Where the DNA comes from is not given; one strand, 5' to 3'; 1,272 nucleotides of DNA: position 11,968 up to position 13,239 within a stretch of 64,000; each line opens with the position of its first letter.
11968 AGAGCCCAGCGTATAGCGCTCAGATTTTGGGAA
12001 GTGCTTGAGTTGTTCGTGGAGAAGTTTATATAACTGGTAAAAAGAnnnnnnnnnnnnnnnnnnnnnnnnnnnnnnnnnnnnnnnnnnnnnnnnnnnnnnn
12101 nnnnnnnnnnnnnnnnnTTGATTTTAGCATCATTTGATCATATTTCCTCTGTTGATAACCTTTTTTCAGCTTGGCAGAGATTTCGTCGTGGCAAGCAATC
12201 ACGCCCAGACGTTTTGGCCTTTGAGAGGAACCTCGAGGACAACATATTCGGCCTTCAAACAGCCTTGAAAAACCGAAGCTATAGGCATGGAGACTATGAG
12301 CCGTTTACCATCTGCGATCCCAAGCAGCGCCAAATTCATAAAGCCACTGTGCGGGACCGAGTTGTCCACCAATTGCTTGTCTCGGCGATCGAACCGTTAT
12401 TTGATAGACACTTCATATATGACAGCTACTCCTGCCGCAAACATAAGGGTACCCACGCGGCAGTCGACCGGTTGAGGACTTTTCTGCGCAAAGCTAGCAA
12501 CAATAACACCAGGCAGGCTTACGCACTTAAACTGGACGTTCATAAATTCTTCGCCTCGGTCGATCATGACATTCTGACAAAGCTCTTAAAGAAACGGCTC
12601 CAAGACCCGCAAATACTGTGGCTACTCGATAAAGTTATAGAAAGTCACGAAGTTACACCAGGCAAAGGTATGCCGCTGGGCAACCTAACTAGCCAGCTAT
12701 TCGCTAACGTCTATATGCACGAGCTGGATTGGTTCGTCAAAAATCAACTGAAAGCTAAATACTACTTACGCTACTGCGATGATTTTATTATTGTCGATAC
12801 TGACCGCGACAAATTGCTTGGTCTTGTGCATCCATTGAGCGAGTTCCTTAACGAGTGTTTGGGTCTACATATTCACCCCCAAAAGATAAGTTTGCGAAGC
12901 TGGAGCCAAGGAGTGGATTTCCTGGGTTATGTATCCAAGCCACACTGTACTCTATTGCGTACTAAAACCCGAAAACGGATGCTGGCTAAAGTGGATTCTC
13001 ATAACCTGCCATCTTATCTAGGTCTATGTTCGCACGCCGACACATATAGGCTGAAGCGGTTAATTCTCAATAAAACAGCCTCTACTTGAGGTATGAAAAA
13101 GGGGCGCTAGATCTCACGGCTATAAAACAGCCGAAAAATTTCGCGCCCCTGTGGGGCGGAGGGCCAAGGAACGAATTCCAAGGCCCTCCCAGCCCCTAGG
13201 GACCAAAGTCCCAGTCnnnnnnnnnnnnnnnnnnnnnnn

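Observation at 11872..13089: DGR-type reverse transcriptase abutting a divergent Avd, with no TR/VR pair visible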

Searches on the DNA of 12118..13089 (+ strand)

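Call 58: search_rna_families(source=L001, start=8850, end=9900, threshold=evalue, max_evalue=1)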
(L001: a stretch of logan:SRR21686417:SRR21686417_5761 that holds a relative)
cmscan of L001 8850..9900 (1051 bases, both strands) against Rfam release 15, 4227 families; matches with E-value up to 1: 2.
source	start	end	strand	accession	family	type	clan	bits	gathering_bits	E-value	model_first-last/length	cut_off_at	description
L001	9424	9491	+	RF03162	TD-2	Gene; sRNA;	CL00124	24.4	48.7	0.46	1-98/98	no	TD-2 RNA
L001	9352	9490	-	RF01228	snoR111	Gene; snRNA; snoRNA; HACA-box;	-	21.8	38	0.39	1-128/128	no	Small nucleolar RNA snoR111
